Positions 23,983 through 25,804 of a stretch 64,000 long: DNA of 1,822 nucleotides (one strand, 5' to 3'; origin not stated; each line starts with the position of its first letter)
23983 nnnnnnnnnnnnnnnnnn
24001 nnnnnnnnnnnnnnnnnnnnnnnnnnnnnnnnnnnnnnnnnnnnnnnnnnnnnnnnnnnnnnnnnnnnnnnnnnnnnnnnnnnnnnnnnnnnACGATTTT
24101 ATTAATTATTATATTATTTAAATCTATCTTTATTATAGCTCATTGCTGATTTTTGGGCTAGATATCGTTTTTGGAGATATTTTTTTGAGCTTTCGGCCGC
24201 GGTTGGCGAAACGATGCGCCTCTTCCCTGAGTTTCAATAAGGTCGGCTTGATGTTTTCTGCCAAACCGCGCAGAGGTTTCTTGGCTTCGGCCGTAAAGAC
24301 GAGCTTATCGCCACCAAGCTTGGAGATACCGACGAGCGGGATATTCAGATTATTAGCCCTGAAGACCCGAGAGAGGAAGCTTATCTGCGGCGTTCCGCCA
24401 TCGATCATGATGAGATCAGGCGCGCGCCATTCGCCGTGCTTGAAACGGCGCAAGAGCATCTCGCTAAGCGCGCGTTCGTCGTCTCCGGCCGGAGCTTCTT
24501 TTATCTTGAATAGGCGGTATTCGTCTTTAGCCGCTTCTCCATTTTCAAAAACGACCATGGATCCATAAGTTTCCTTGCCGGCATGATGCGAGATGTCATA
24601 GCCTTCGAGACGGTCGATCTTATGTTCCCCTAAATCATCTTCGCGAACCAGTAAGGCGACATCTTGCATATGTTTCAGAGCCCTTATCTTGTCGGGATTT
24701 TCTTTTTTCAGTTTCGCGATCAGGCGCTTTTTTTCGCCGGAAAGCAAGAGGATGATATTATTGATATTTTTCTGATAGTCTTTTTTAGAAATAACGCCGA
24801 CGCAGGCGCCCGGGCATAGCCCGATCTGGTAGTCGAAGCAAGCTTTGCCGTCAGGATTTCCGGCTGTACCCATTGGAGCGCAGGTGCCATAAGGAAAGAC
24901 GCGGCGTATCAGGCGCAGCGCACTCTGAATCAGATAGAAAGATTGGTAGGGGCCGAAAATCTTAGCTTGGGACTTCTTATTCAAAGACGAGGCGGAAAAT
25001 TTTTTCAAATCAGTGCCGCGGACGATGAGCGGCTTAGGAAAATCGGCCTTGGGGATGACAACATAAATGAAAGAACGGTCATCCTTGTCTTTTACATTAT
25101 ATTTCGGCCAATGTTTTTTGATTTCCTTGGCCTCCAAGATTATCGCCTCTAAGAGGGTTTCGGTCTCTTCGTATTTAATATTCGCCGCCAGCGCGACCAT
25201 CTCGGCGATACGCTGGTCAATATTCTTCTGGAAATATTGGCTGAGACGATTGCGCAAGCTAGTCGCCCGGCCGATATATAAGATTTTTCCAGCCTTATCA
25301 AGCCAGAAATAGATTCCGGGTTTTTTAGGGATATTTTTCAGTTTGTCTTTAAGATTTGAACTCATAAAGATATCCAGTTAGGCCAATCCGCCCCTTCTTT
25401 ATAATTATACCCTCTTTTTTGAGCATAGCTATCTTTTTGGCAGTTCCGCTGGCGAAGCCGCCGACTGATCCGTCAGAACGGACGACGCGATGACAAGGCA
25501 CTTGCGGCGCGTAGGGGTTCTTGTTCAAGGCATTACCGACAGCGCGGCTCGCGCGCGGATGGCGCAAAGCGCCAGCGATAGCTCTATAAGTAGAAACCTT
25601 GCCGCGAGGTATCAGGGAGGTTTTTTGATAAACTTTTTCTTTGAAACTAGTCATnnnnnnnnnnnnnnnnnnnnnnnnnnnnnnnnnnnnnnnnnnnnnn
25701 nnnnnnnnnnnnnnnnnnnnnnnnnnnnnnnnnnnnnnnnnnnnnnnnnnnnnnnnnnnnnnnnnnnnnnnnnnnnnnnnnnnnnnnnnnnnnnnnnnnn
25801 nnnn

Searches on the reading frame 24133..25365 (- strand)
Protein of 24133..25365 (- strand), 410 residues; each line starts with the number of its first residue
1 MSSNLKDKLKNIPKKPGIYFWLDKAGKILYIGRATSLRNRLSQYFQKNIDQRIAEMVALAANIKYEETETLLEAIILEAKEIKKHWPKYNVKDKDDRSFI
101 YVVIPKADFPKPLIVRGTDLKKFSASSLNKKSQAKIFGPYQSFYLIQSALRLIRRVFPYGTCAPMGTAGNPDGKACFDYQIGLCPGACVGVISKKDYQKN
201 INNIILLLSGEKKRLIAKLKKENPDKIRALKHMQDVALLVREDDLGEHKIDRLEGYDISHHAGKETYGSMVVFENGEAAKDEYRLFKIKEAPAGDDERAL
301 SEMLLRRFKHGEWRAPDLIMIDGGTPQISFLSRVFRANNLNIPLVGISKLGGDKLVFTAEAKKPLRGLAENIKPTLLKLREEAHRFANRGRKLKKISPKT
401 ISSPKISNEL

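Call 11: search_protein_families(library=pfam, proteins=[window:24133-25365:-])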
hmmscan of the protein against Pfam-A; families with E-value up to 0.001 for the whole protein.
window:24133-25365:- (410 aa): 2 families
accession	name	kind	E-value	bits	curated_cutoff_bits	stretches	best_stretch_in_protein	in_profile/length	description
PF08459.17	UvrC_RNaseH_dom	-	1.1e-34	120.1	22.3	1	248-387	8-158/159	UvrC RNAse H endonuclease domain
PF01541.30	GIY-YIG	-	4.9e-09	36.8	22.6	1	16-90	2-78/78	GIY-YIG catalytic domain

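Call 13: find_related_loci(query=window:24133-25365:-, collection=genome_contigs, flank=6000)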
Query window:24133-25365:- (410 aa) in genome_contigs; peptide patterns used: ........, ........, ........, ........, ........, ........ (x = any residue, [..] = any of these).
503 stretches matched a pattern; 240 encode a relative of the query (tblastn E <= 1e-3); the best 80 are kept; 80 distinct loci.
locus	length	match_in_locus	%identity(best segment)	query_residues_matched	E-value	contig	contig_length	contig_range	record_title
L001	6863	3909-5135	90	1-410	0e+0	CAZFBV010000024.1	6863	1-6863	MAG TPA_asm: uncultured Gammaproteobacteria bacterium isolate SRP170004_co1_568 genome assembly, contig: NODE_17972_leng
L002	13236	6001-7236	90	1-410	0e+0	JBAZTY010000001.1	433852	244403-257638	MAG: Patescibacteria group bacterium isolate SO_2017_GW1_214 NODE_147_length_433852_cov_2.564240_OW334_2017, whole genom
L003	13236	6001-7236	84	1-410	0e+0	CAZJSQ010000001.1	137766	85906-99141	MAG TPA_asm: uncultured Gammaproteobacteria bacterium isolate SRP178699_co1_232 genome assembly, contig: NODE_47_length_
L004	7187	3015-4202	83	1-402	0e+0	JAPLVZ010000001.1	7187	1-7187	MAG: Candidatus Falkowbacteria bacterium isolate LacPavin_0419_WC90_MAG_43_11 LacPavin_0419_WC90_scaffold_481699, whole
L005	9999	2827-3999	80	1-397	0e+0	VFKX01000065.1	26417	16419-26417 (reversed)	MAG: Candidatus Falkowbacteria bacterium isolate Bin_61_32 c_000001056544, whole genome shotgun sequence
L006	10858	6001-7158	78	1-392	0e+0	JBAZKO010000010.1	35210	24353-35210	MAG: Patescibacteria group bacterium isolate SO_2017_LW4_145 scaffold_2733_c1_LW137-91_2017, whole genome shotgun sequen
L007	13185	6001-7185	76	5-390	0e+0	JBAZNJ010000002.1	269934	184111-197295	MAG: Patescibacteria group bacterium isolate SO_2017_LW4_64 scaffold_118_c1_LW137-91_2017, whole genome shotgun sequence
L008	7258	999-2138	74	1-392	0e+0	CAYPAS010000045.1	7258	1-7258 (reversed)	MAG TPA_asm: uncultured Gammaproteobacteria bacterium isolate binchicken_co206_313 genome assembly, contig: NODE_13108_l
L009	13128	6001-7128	75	5-392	0e+0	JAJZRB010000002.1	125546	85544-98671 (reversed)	MAG: bacterium isolate SKS1.bin72 NODE_180_length_125546_cov_4.891739, whole genome shotgun sequence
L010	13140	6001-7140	75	1-392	0e+0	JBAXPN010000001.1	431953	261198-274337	MAG: Candidatus Falkowbacteria bacterium isolate ELA532 MAG532_1, whole genome shotgun sequence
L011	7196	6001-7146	74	5-398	0e+0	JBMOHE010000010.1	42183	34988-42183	MAG: Patescibacteria group bacterium isolate Deming_bin.335 contig1637, whole genome shotgun sequence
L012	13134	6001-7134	75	1-390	0e+0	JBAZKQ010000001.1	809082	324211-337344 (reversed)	MAG: Patescibacteria group bacterium isolate SO_2017_LW4_148 scaffold_12_c1_LW137-91_2017, whole genome shotgun sequence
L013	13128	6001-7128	76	5-392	0e+0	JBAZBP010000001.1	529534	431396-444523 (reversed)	MAG: Patescibacteria group bacterium isolate SO_2017_GW1_115 NODE_100_length_529534_cov_2.059285_OW334_2017, whole genom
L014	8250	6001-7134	75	1-390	0e+0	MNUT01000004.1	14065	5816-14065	MAG: Candidatus Falkowbacteria bacterium CG1_02_37_21 cg1_0.2_scaffold_4125_c, whole genome shotgun sequence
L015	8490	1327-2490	73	2-392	0e+0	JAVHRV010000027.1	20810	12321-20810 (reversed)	MAG: Patescibacteria group bacterium isolate WB02no5_39_7 NODE_1499_length_20810_cov_4.548350, whole genome shotgun sequ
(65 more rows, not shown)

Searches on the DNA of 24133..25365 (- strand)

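Call 79: search_rna_families(sources=[L001, L004, L010, L016, L025, L027, L028, L031, L032, L069, L078, L114, L115, L116], threshold=gathering)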
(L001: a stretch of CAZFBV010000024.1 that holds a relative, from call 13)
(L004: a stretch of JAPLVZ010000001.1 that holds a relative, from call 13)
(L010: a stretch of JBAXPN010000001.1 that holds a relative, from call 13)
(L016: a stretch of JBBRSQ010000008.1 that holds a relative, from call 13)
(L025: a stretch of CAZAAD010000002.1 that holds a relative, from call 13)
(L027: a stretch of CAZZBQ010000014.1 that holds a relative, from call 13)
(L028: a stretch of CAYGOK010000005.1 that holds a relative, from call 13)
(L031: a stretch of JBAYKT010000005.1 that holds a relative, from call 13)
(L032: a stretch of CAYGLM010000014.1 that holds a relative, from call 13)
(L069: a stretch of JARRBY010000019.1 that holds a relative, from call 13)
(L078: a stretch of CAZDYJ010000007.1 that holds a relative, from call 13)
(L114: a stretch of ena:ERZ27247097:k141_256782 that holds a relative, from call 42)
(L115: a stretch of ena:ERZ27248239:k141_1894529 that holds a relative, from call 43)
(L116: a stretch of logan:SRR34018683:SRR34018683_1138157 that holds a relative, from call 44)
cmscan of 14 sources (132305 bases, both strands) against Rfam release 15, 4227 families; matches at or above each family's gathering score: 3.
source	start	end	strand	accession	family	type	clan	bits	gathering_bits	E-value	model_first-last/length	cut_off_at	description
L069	7201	7321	+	RF00557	L10_leader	Cis-reg; leader;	-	64.1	44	1.4e-07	1-138/138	no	Ribosomal protein L10 leader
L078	6701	6821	+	RF00557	L10_leader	Cis-reg; leader;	-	59.1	44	1.5e-06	1-138/138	no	Ribosomal protein L10 leader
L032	8147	8276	+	RF00557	L10_leader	Cis-reg; leader;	-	57.8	44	2.7e-06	1-138/138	no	Ribosomal protein L10 leader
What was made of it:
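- On Any Rfam 15 family: Nothing falls in the homologous gaps of 14 loci (call 79).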

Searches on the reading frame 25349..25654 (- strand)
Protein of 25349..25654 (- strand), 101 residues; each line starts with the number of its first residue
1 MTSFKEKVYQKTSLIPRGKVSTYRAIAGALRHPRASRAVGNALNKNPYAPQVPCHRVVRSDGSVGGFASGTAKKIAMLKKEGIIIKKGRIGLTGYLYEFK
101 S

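Call 11: search_protein_families(library=pfam, proteins=[window:25349-25654:-])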
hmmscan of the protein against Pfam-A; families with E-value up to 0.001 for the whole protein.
window:25349-25654:- (101 aa): 1 family
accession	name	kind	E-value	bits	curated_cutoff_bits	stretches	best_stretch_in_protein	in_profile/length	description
PF01035.26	DNA_binding_1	-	3.4e-30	104.2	27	1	4-83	2-81/81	6-O-methylguanine DNA methyltransferase, DNA binding domain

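Call 41: find_homologous_proteins(query=window:25349-25654:-, max_evalue=1e-20)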
Query window:25349-25654:- (101 aa): 1281 proteins with E <= 1e-20 among 1571 candidates; the best 120 are listed.
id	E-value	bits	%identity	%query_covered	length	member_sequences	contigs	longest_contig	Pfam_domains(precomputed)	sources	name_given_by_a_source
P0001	2.5e-59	215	100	100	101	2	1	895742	PF01035.27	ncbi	-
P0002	2.5e-50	186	87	100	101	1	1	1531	PF01035.27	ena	-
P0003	3.7e-49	182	85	100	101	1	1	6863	PF01035.27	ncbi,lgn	-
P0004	5.8e-48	179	84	100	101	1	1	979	PF01035.27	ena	-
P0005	1.4e-43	165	76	100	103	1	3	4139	PF01035.27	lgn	-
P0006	3.4e-43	163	78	97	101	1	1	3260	PF01035.27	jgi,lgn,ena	-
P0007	3.6e-42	160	74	100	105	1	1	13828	PF01035.27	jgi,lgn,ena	-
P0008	1.1e-40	155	72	99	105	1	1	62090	PF01035.27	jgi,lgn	jgi:O-6-methylguanine DNA methyltransferase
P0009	1.2e-40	155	72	98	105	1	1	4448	PF01035.27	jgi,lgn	-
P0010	2.2e-40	154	73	98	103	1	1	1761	PF01035.27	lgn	-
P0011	4.8e-40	153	73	96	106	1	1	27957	PF01035.27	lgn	-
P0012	6.9e-40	153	72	99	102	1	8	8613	PF01035.27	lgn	-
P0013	9.4e-40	152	69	97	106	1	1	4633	PF01035.27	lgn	-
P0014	1.1e-39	152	71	97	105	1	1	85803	PF01035.27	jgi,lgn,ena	-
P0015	1.2e-39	152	69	99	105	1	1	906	PF01035.27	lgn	-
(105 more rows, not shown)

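Call 42: find_encoding_contigs(protein=P0002, flank=3000, max_places=4)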
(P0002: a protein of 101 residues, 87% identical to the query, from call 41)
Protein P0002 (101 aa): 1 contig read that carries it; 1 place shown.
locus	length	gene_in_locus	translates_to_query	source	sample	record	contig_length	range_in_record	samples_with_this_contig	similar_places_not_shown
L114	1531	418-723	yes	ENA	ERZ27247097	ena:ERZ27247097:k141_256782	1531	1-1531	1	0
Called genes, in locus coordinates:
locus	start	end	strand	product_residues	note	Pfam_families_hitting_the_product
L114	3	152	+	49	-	?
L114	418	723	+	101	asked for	PF01035:DNA_binding_1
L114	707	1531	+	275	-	?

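Call 43: find_encoding_contigs(protein=P0004, flank=3000, max_places=4)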
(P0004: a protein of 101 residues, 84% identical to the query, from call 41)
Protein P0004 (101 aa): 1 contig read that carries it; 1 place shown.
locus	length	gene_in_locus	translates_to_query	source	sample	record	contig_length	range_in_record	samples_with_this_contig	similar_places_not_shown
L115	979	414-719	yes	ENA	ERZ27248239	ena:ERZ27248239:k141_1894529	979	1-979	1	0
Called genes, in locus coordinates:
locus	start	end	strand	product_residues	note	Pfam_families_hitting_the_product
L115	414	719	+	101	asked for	PF01035:DNA_binding_1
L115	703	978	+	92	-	?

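Call 44: find_encoding_contigs(protein=P0005, flank=3000, max_places=4)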
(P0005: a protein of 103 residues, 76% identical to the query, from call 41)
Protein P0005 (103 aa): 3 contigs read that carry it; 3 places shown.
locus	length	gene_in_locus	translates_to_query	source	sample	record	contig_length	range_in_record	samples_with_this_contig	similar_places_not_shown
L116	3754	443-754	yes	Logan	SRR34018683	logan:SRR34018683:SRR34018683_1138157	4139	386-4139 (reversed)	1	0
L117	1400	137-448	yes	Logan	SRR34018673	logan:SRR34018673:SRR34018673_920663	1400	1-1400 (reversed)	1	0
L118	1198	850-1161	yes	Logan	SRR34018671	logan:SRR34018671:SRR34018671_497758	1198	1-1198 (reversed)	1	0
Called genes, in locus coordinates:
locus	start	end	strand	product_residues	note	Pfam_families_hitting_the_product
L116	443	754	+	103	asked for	PF01035:DNA_binding_1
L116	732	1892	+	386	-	PF01541:GIY-YIG, PF27096:UvrC_M, PF08459:UvrC_RNaseH_dom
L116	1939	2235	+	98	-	PF01022:HTH_5, PF03965:Penicillinase_R (faint), PF12840:HTH_20 (weak), PF13412:HTH_24, PF24034:DUF7343 (weak), PF01047:MarR (weak), PF08279:HTH_11 (weak)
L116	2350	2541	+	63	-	-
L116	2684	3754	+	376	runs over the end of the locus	-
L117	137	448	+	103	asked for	PF01035:DNA_binding_1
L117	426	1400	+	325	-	?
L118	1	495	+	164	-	?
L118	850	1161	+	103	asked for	PF01035:DNA_binding_1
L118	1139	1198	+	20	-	?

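Call 45: find_encoding_contigs(protein=P0006, flank=3000, max_places=4)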
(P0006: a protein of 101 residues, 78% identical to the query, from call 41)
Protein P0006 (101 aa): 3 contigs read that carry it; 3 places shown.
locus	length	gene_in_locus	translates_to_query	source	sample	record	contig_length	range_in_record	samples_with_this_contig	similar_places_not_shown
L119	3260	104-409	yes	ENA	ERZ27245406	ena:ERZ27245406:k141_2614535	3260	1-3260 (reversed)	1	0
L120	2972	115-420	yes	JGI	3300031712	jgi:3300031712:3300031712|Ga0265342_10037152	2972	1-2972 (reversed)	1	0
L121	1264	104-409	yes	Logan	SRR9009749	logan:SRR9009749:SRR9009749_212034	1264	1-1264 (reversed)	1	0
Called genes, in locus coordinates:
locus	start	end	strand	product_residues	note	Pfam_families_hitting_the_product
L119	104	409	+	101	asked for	PF01035:DNA_binding_1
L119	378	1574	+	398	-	PF01541:GIY-YIG, PF27096:UvrC_M, PF08459:UvrC_RNaseH_dom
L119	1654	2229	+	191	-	PF01936:NYN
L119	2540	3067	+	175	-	PF00466:Ribosomal_L10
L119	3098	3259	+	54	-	?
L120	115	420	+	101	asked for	PF01035:DNA_binding_1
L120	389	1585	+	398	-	PF01541:GIY-YIG, PF27096:UvrC_M, PF08459:UvrC_RNaseH_dom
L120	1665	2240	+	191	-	PF01936:NYN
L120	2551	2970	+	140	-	?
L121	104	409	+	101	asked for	PF01035:DNA_binding_1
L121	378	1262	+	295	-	?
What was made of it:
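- Three metagenome contigs end inside it (call 45).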

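Call 46: find_encoding_contigs(protein=P0007, flank=3000, max_places=4)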
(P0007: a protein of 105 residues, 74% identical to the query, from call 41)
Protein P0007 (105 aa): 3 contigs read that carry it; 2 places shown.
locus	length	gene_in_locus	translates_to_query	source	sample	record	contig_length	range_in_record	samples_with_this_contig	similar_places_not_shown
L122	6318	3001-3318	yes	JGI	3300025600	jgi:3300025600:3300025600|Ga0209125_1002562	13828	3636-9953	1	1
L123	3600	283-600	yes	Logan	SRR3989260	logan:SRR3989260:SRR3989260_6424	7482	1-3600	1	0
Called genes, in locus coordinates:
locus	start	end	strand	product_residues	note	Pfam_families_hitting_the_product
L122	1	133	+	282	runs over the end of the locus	PF03721:UDPG_MGDP_dh_N, PF00984:UDPG_MGDP_dh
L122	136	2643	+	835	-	PF02463:SMC_N (faint), PF13191:AAA_16 (faint), PF13304:AAA_21 (faint), PF13555:AAA_29 (faint), PF20703:nSTAND1 (faint), PF17760:UvrA_inter, PF00684:DnaJ_CXXCXGXG (faint), PF00005:ABC_tran (weak)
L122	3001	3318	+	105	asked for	PF01035:DNA_binding_1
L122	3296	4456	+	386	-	PF01541:GIY-YIG, PF27096:UvrC_M, PF08459:UvrC_RNaseH_dom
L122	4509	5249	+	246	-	PF04402:SIMPL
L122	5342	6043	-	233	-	-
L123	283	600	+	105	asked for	PF01035:DNA_binding_1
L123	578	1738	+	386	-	PF01541:GIY-YIG, PF27096:UvrC_M, PF08459:UvrC_RNaseH_dom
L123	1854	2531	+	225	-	PF04402:SIMPL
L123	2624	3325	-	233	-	-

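Call 47: find_encoding_contigs(protein=P0008, flank=3000, max_places=4)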
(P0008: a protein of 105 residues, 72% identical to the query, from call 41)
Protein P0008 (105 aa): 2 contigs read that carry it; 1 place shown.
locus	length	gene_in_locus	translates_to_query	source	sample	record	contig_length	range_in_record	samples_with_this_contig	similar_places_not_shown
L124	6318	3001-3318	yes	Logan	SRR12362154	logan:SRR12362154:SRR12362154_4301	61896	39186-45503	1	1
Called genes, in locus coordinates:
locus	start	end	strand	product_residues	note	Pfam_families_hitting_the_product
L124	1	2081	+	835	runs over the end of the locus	PF00005:ABC_tran (faint), PF02463:SMC_N (faint), PF13555:AAA_29 (faint), PF20703:nSTAND1 (faint), PF17760:UvrA_inter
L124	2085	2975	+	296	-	PF00892:EamA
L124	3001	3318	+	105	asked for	PF01035:DNA_binding_1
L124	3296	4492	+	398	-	PF01541:GIY-YIG, PF27096:UvrC_M, PF08459:UvrC_RNaseH_dom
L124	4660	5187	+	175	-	PF00466:Ribosomal_L10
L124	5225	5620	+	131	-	PF16320:Ribosomal_L12_N, PF00542:Ribosomal_L12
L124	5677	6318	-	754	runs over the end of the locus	-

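Call 48: find_encoding_contigs(protein=P0009, flank=3000, max_places=4)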
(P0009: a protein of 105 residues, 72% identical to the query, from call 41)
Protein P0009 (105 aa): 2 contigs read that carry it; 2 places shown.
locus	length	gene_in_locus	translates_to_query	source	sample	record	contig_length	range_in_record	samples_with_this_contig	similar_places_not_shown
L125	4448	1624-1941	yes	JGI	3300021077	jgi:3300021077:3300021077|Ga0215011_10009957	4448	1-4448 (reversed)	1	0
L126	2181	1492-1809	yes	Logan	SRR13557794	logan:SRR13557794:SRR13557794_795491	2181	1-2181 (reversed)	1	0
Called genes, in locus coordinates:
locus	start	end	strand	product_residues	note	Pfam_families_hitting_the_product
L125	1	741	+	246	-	?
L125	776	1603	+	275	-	PF00892:EamA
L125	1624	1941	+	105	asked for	PF01035:DNA_binding_1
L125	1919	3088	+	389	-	PF01541:GIY-YIG, PF27096:UvrC_M, PF08459:UvrC_RNaseH_dom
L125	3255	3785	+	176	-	PF00466:Ribosomal_L10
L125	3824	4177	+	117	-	PF16320:Ribosomal_L12_N, PF00542:Ribosomal_L12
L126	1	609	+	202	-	?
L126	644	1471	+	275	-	PF00892:EamA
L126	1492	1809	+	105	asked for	PF01035:DNA_binding_1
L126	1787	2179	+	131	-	?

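Call 49: find_encoding_contigs(protein=P0011, flank=3000, max_places=4)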
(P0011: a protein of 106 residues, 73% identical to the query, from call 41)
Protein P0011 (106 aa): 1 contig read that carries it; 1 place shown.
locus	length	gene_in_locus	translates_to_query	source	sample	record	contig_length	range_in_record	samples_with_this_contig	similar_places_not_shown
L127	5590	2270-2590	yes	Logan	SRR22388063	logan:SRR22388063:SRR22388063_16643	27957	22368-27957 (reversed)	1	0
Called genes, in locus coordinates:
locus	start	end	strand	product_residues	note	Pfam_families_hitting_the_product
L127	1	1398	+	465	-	?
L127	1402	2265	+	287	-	PF00892:EamA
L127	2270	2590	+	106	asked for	PF01035:DNA_binding_1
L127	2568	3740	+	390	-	PF01541:GIY-YIG, PF27096:UvrC_M, PF08459:UvrC_RNaseH_dom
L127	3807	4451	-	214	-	-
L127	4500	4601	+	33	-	-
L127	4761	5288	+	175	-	PF00466:Ribosomal_L10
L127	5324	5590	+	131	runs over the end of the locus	PF16320:Ribosomal_L12_N, PF00542:Ribosomal_L12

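Call 50: find_encoding_contigs(protein=P0012, flank=3000, max_places=8)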
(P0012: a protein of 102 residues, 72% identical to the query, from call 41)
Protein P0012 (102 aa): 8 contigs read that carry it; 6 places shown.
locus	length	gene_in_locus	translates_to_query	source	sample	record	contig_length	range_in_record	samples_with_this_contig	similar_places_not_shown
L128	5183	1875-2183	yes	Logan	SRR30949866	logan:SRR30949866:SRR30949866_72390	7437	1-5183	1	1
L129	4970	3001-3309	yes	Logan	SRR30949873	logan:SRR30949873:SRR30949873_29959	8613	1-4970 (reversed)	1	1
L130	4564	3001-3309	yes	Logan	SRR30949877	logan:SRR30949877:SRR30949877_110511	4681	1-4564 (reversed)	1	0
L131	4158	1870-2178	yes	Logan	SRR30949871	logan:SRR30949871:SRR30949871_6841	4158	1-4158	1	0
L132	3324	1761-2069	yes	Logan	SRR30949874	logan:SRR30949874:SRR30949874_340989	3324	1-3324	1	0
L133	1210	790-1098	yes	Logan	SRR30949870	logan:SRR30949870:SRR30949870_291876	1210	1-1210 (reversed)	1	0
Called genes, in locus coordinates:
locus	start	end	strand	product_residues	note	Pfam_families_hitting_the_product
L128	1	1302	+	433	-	?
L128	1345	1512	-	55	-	-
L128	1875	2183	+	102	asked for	PF01035:DNA_binding_1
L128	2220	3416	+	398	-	PF01541:GIY-YIG, PF27096:UvrC_M, PF08459:UvrC_RNaseH_dom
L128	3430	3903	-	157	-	-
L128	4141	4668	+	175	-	PF00466:Ribosomal_L10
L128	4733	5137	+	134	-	PF16320:Ribosomal_L12_N, PF00542:Ribosomal_L12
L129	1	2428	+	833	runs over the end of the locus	PF00005:ABC_tran (faint), PF02463:SMC_N (faint), PF13175:AAA_15 (faint), PF13555:AAA_29 (faint), PF20703:nSTAND1 (faint), PF17760:UvrA_inter, PF00684:DnaJ_CXXCXGXG (faint)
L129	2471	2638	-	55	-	-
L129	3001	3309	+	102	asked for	PF01035:DNA_binding_1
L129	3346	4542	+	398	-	PF01541:GIY-YIG, PF27096:UvrC_M, PF08459:UvrC_RNaseH_dom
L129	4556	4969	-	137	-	?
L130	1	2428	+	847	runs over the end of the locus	?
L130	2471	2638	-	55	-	-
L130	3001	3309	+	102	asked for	PF01035:DNA_binding_1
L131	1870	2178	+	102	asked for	PF01035:DNA_binding_1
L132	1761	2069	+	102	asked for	PF01035:DNA_binding_1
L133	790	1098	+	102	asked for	PF01035:DNA_binding_1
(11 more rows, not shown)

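Call 51: find_encoding_contigs(protein=P0014, flank=3000, max_places=4)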
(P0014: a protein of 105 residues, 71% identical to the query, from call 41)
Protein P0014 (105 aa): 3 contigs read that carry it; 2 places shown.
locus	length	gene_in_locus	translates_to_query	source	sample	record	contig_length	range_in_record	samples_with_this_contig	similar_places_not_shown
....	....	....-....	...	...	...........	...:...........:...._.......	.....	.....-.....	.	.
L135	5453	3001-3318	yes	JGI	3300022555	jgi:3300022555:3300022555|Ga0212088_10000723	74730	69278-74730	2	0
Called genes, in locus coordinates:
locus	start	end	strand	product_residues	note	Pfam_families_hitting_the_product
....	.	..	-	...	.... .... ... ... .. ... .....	-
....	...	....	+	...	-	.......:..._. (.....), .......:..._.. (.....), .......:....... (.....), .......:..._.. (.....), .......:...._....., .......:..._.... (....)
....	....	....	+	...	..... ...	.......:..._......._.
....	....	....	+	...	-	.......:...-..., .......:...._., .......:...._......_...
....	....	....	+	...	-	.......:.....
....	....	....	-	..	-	?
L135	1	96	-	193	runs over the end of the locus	-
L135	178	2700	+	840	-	PF02463:SMC_N (faint), PF13555:AAA_29 (faint), PF20703:nSTAND1 (faint), PF13304:AAA_21 (faint), PF17760:UvrA_inter, PF00005:ABC_tran (weak)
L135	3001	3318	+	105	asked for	PF01035:DNA_binding_1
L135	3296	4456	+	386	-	PF01541:GIY-YIG, PF27096:UvrC_M, PF08459:UvrC_RNaseH_dom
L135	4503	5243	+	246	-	PF04402:SIMPL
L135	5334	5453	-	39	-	?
